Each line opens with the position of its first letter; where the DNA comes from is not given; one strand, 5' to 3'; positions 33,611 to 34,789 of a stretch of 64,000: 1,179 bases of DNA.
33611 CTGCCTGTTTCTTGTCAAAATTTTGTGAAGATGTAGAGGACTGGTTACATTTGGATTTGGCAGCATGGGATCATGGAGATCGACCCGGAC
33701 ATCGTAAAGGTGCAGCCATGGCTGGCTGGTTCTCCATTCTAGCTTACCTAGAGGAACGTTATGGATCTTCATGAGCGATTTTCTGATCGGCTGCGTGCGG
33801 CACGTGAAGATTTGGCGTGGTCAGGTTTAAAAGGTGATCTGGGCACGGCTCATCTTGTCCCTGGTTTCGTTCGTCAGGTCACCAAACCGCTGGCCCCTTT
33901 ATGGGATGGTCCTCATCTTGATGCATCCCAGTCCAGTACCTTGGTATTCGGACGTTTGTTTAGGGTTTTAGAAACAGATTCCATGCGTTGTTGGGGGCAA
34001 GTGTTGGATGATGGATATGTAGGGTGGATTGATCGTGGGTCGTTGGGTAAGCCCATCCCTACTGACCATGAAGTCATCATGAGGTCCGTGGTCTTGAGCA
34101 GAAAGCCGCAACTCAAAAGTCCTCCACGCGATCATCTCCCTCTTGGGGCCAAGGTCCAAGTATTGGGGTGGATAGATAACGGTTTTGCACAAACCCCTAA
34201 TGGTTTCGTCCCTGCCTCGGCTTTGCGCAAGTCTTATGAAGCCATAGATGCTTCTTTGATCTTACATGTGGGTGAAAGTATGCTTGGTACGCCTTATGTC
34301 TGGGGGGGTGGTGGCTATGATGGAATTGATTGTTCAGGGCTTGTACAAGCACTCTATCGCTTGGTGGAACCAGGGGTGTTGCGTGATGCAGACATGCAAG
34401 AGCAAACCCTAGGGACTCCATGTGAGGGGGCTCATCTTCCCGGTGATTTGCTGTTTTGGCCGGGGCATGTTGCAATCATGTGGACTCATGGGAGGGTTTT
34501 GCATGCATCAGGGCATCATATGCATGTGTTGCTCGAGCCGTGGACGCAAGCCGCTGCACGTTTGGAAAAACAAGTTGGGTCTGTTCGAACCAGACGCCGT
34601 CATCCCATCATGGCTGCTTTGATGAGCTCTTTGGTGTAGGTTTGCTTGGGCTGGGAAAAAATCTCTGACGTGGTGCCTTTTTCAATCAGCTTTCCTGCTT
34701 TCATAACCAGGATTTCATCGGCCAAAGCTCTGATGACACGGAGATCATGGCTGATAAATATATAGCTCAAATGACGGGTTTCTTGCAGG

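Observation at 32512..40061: YejABEF-type peptide importer clustered with an SH3b-NlpC/P60 endopeptidase and an M17 aminopeptidase: putative peptidoglycan-peptide recycling module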

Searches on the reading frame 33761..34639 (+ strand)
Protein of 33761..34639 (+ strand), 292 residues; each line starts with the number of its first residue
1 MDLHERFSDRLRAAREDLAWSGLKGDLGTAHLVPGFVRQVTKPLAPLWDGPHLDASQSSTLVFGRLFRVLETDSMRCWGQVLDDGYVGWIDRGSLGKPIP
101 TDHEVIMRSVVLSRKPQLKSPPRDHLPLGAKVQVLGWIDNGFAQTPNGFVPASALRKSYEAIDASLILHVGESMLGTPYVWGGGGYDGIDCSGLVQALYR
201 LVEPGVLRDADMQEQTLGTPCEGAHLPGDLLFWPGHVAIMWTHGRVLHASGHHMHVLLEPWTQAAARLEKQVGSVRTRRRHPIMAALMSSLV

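Call 4: search_protein_families(library=pfam, proteins=[window:33761-34639:+])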
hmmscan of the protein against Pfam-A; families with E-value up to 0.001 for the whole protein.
window:33761-34639:+ (292 aa): 3 families
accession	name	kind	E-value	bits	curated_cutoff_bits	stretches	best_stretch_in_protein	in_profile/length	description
PF00877.26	NLPC_P60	-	1.1e-13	51.5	23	1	176-255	1-87/105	NlpC/P60 family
PF18348.7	SH3_16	-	4.1e-10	39.7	25.8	1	49-95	3-49/49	Bacterial dipeptidyl-peptidase Sh3 domain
PF08239.17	SH3_3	-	0.00014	22.4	27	0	50-94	8-52/54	Bacterial SH3 domain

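Call 5: search_protein_families(library=ncbifam, proteins=[window:33761-34639:+])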
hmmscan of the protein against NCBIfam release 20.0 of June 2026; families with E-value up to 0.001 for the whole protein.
window:33761-34639:+ (292 aa): 2 families
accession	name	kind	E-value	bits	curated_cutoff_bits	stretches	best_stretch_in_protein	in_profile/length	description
NF038345.1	wall_hydro_RipC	exception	1.8e-08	34.2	425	1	145-263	232-353/362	peptidoglycan hydrolase RipC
NF033742.1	NlpC_p60_RipB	exception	1.4e-05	24.9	335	1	158-262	73-192/206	NlpC/P60 family peptidoglycan endopeptidase RipB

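Call 13: search_solved_structures(query=window:33761-34639:+, max_evalue=0.01, show_alignments=2)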
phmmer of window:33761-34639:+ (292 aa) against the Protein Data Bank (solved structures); distinct sequences matched with E-value up to 0.01: 26.
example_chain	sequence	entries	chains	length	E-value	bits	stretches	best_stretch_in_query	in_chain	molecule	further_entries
8er5_A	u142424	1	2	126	1.4e-11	47.1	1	169-256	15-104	NlpC/P60 domain-containing protein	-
6b8c_A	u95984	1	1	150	4.5e-09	38.9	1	164-250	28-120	NLP/P60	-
8v3w_H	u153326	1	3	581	6.4e-07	31.8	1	164-250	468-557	Hub-Hydrolase (CD1368)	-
3h41_A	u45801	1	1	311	1.2e-06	30.9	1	166-235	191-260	NLP/P60 family protein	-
3pvq_A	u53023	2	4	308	1.7e-06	30.4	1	152-214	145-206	Dipeptidyl-peptidase VI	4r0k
3npf_A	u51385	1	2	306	2e-06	30.1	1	162-214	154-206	putative dipeptidyl-peptidase VI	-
6biq_A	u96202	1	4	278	3.9e-06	29.2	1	89-233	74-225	Clan CA, family C40, NlpC/P60 superfamily cysteine peptidase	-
2hbw_A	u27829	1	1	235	7.1e-06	28.4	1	177-251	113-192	NLP/P60 protein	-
6bim_A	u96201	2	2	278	7.7e-06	28.2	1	89-256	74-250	Clan CA, family C40, NlpC/P60 superfamily cysteine peptidase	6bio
7cfl_A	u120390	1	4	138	8.3e-06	28.1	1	162-249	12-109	Putative cell wall hydrolase phosphatase-associated protein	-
8ev4_A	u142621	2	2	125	2.7e-05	26.5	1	162-250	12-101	Clan CA, family C40, NlpC/P60 superfamily cysteine peptidase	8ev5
2evr_A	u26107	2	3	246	4.9e-05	25.6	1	162-251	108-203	COG0791: Cell wall-associated hydrolases (invasion-associated proteins)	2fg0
4xcm_A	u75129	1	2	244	6.6e-05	25.2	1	160-260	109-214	Cell wall-binding endopeptidase-related protein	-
8zdo_S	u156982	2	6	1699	6.6e-05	25.2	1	134-198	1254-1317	Tape measure protein (gp16)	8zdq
2xiv_A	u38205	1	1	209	0.00027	23.2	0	134-260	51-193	HYPOTHETICAL INVASION PROTEIN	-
8idc_E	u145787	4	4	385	0.00035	22.8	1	141-261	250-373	NlpC/P60 family protein | Probable endopeptidase MT2245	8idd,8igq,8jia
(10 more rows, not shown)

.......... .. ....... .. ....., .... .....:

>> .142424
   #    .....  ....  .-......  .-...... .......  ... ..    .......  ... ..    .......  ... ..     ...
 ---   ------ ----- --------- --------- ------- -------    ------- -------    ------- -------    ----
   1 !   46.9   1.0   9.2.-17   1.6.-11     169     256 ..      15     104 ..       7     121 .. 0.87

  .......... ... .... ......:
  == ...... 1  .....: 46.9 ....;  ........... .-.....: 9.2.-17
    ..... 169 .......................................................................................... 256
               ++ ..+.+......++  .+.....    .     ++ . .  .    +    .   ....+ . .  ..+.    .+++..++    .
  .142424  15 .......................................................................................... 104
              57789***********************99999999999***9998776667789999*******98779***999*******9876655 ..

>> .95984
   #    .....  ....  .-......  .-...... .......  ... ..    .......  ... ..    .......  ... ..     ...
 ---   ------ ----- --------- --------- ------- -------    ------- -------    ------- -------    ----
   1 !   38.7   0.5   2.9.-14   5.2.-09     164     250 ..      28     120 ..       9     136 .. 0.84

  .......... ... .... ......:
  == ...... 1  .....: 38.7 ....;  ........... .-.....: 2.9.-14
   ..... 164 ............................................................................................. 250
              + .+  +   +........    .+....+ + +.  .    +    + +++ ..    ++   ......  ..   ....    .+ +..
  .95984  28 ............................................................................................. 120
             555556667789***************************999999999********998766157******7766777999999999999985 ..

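Call 14: find_encoding_contigs(protein=window:33761-34639:+, flank=10000, max_places=6)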
Protein window:33761-34639:+ (292 aa): no gene with exactly this product is on record in the collection.

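Call 16: find_homologous_proteins(query=window:33761-34639:+, max_evalue=0.00001)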
Query window:33761-34639:+ (292 aa): 1291 proteins with E <= 0.00001 among 4759 candidates; the best 120 are listed.
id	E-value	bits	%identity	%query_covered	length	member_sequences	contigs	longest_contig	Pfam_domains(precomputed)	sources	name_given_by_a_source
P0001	2.9e-196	669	99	100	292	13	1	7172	PF00877.26,PF18348.8,PF08239.18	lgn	-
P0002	4.0e-106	372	59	100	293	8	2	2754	PF00877.26,PF18348.8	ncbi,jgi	jgi:Cell wall-associated hydrolases (invasion-associated proteins)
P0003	7.6e-99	349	58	100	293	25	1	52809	PF00877.26,PF18348.8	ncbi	-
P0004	1.8e-49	186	42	93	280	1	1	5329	PF00877.26,PF18348.8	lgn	-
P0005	3.2e-48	182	41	86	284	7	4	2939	PF00877.26,PF18348.8,PF08239.18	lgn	-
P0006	1.0e-47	181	40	94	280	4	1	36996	PF00877.26,PF18348.8,PF08239.18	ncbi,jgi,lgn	-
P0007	1.5e-47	180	42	95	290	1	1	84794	PF14604.13,PF00877.26,PF07653.24,PF18348.8,PF08239.18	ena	-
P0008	1.8e-47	180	41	93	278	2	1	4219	PF00877.26,PF18348.8,PF08239.18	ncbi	-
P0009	2.4e-47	179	42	95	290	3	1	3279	PF00877.26,PF07653.24,PF18348.8,PF08239.18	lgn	-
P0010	3.2e-47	179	40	95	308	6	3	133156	PF00877.26,PF18348.8,PF08239.18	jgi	-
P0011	4.2e-47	179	39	94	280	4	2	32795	PF00877.26,PF18348.8,PF08239.18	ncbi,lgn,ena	-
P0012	4.8e-47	178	41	96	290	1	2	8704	PF00877.26,PF07653.24,PF18348.8,PF08239.18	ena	-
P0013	7.6e-47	178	41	94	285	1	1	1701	PF00877.26,PF18348.8,PF08239.18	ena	-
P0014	8.8e-47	178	40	94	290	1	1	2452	PF00877.26,PF18348.8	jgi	jgi:cell wall-associated NlpC family hydrolase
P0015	1.5e-46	177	41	93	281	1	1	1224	PF00877.26,PF18348.8,PF08239.18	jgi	-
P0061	3.7e-44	169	40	93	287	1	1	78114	PF00877.26,PF18348.8,PF08239.18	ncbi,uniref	ncbi:NlpC/P60 family protein [Amorphus sp. 3PC139-8]|uniref:C40 family peptidase n=1 Tax=Amorphus sp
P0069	6.5e-44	168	39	93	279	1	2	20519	PF00877.26,PF18348.8,PF08239.18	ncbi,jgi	ncbi:MAG: NlpC/P60 family protein [Pseudolabrys sp.]|jgi:cell wall-associated NlpC family hydrolase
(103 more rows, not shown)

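Call 17: find_encoding_contigs(protein=P0001, flank=10000, max_places=3)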
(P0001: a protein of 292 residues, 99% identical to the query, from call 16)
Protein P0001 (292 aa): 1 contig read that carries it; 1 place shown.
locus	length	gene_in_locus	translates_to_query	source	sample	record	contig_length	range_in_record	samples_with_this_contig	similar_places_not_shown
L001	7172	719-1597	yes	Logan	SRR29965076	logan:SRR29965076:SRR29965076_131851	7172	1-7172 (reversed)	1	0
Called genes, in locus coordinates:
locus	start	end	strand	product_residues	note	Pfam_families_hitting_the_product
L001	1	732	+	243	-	?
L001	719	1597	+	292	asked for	PF08239:SH3_3 (faint), PF18348:SH3_16, PF00877:NLPC_P60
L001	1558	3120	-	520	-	PF00005:ABC_tran, PF13304:AAA_21 (faint), PF13401:AAA_22 (faint), PF13555:AAA_29 (faint), PF08352:oligo_HPY (weak), PF00005:ABC_tran, PF02463:SMC_N (weak)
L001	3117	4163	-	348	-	PF00528:BPD_transp_1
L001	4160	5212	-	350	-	PF00528:BPD_transp_1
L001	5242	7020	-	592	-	PF00496:SBP_bac_5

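Call 18: find_encoding_contigs(protein=P0003, flank=10000, max_places=3)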
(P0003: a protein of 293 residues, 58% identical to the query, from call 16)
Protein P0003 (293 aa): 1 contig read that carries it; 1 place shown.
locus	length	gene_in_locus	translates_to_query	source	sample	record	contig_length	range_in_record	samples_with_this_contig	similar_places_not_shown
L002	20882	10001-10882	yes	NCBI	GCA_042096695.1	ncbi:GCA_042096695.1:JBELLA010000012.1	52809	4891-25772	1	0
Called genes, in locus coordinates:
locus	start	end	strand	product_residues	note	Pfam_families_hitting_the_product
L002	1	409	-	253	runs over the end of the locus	PF00005:ABC_tran, PF13304:AAA_21 (faint)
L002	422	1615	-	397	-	PF02653:BPD_transp_2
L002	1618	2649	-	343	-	PF02653:BPD_transp_2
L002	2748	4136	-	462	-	PF13433:Peripla_BP_5, PF13458:Peripla_BP_6, PF01094:ANF_receptor (weak)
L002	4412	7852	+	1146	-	PF12860:PAS_7, PF00512:HisKA, PF02518:HATPase_c, PF00072:Response_reg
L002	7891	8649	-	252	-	PF00072:Response_reg, PF08281:Sigma70_r4_2 (weak), PF00196:GerE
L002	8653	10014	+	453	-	PF00883:Peptidase_M17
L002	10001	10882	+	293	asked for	PF18348:SH3_16, PF00877:NLPC_P60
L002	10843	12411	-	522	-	PF20703:nSTAND1 (faint), PF00005:ABC_tran, PF13401:AAA_22 (faint), PF13304:AAA_21 (faint), PF08352:oligo_HPY (faint), PF00005:ABC_tran, PF02463:SMC_N (weak)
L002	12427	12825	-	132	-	PF00581:Rhodanese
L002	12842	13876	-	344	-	PF00528:BPD_transp_1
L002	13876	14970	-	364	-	PF00528:BPD_transp_1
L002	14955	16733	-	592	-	PF00496:SBP_bac_5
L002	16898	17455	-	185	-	PF00034:Cytochrom_C (weak)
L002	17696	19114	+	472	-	PF00245:Alk_phosphatase, PF01676:Metalloenzyme (faint)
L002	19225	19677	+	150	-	-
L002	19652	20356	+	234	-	PF00005:ABC_tran, PF13304:AAA_21 (faint)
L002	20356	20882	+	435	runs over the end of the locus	-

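Call 22: find_related_loci(query=A1, collection=genome_contigs, flank=10000)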
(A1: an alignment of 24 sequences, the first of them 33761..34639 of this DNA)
Query A1 (292 aa) in genome_contigs; peptide patterns used: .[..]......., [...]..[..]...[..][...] (x = any residue, [..] = any of these).
600 stretches matched a pattern (row limit reached: there are more); 594 encode a relative of the query (tblastn E <= 1e-3); the best 80 are kept; 80 distinct loci.
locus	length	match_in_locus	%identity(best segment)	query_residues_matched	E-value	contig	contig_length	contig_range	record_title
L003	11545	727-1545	39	10-280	2e-48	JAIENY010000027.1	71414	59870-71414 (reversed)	MAG: Xanthobacteraceae bacterium isolate co.spades.DASTOOL.1kb_069 c_000000443915, whole genome shotgun sequence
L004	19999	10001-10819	37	4-276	1e-47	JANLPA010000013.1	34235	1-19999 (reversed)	MAG: Hyphomicrobiales bacterium isolate OTE_38_metabat_464 OTE_38_k141_1792531, whole genome shotgun sequence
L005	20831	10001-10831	39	10-282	8e-47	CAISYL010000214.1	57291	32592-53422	MAG: uncultured Alphaproteobacteria bacterium isolate MJ-time_bin-8647 genome assembly, contig: bin-8647:214/294, whole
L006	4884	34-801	41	10-259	8e-46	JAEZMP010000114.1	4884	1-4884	MAG: Proteobacteria bacterium isolate OH_CFB_119 k127_1046235, whole genome shotgun sequence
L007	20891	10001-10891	39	3-282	2e-45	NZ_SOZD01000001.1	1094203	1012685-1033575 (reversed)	Jiella endophytica strain CBS5Q-3 Scaffold1_1, whole genome shotgun sequence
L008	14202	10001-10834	40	7-280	1e-45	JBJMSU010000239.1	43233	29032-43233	MAG: Xanthobacteraceae bacterium isolate 12C16O_0h_50_P09_coass_bin_11 k141_4090291, whole genome shotgun sequence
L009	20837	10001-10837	37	7-280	3e-45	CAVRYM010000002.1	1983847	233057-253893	MAG: uncultured Alphaproteobacteria bacterium isolate MFD06092.bin.1.175 genome assembly, contig: contig_18428, whole ge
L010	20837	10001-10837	39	7-281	8e-45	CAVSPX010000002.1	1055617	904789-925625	MAG: uncultured Alphaproteobacteria bacterium isolate MFD03044.bin.1.7 genome assembly, contig: contig_11743, whole geno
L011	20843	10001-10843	37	2-280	9e-45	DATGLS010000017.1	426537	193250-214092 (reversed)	MAG TPA_asm: Xanthobacteraceae bacterium isolate SMAG_U9892 k141_188503, whole genome shotgun sequence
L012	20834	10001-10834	37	7-280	9e-44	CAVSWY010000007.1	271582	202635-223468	MAG: uncultured Alphaproteobacteria bacterium isolate MFD05580.bin.1.84 genome assembly, contig: contig_26141, whole gen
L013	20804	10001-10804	40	10-274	3e-43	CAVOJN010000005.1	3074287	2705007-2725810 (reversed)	MAG: uncultured Alphaproteobacteria bacterium isolate MFD10113.bin.2.138 genome assembly, contig: contig_427, whole geno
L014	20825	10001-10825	37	10-280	3e-43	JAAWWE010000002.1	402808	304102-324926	MAG: Rhodobiaceae bacterium isolate FE80 Cluster2_contig_140, whole genome shotgun sequence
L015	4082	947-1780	37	10-282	2e-43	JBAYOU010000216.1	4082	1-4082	MAG: Parvibaculum sp. isolate SO_2016_LW2_121 scaffold53237_LW138R_2016, whole genome shotgun sequence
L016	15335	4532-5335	39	10-274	4e-43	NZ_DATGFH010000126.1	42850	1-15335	MAG: Bradyrhizobium sp. isolate SMAG_U9723 k141_185532, whole genome shotgun sequence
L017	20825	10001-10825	38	10-280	4e-43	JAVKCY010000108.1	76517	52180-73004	MAG: Parvibaculum sp. isolate F3-SA18-18 k141_9310, whole genome shotgun sequence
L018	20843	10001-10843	36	5-282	6e-43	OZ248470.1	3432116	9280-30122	Rhabdaerophilaceae bacterium isolate MsE-M23 genome assembly, chromosome: MsE-M23-c1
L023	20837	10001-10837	36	2-280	1e-42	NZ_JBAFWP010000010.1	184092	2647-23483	Xanthobacter sp. VTT E-85238 strain VTT-E-85238 Contig010, whole genome shotgun sequence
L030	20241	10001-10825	37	10-280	5e-42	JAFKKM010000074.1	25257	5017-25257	MAG: Hyphomicrobiales bacterium isolate SCN18_25_1_16_R1_B_62_13 SCN18_25_1_16_R1_B_scaffold_617, whole genome shotgun s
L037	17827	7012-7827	37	10-280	1e-41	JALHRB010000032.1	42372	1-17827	MAG: Pseudolabrys sp. isolate maxbin.076_sub c_000000004333, whole genome shotgun sequence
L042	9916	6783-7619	34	10-280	2e-41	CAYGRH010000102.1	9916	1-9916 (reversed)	MAG TPA_asm: uncultured Hyphomicrobiaceae bacterium isolate ERP117304_co3_267 genome assembly, contig: NODE_9659_length_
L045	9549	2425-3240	37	10-280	2e-41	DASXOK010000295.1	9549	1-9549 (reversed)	MAG TPA_asm: Pseudolabrys sp. isolate SMAG_U5380 k141_1808964, whole genome shotgun sequence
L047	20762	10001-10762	37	10-268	8e-41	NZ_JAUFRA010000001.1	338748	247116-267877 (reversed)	Marivivens donghaensis strain CECT 8947 velvet_auto_127_1, whole genome shotgun sequence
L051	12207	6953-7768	37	10-280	7e-41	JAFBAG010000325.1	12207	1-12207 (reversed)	MAG: Pseudolabrys sp. isolate CP_BM_RX_R9_25 BM_RX_R9_k147_1547626, whole genome shotgun sequence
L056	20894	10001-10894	35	10-285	1e-40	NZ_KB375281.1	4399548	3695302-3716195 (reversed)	Afipia clevelandensis ATCC 49720 supercont1.1, whole genome shotgun sequence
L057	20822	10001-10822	36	10-280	2e-40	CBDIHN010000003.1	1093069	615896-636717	MAG: Aestuariivirga sp. isolate 31e02b4e-d8ef-4c57-bb65-e1a371f70472 genome assembly, contig: contig_3, whole genome sho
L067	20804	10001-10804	36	7-270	1e-39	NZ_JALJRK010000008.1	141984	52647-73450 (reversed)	Microvirga sp. Mcv34 NODE_8_length_141984_cov_9.94999141984, whole genome shotgun sequence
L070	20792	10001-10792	39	7-271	8e-40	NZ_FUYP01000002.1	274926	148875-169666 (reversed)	Sphingopyxis flava strain R11H, whole genome shotgun sequence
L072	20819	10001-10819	33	6-280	1e-39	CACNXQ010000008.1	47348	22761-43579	MAG: uncultured Pelagibacteraceae bacterium isolate AH-287-F15 genome assembly, contig: AH-287-F15_NODE_8, whole genome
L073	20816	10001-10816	36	10-280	1e-39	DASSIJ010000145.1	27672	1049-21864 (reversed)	MAG TPA_asm: Pseudolabrys sp. isolate SMAG_U1084 k141_909714, whole genome shotgun sequence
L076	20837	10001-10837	37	7-280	3e-39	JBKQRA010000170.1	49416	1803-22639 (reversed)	MAG: Methylovirgula sp. isolate MGr2D2E2F__bin_27 MGr2D2E2F_000000230861, whole genome shotgun sequence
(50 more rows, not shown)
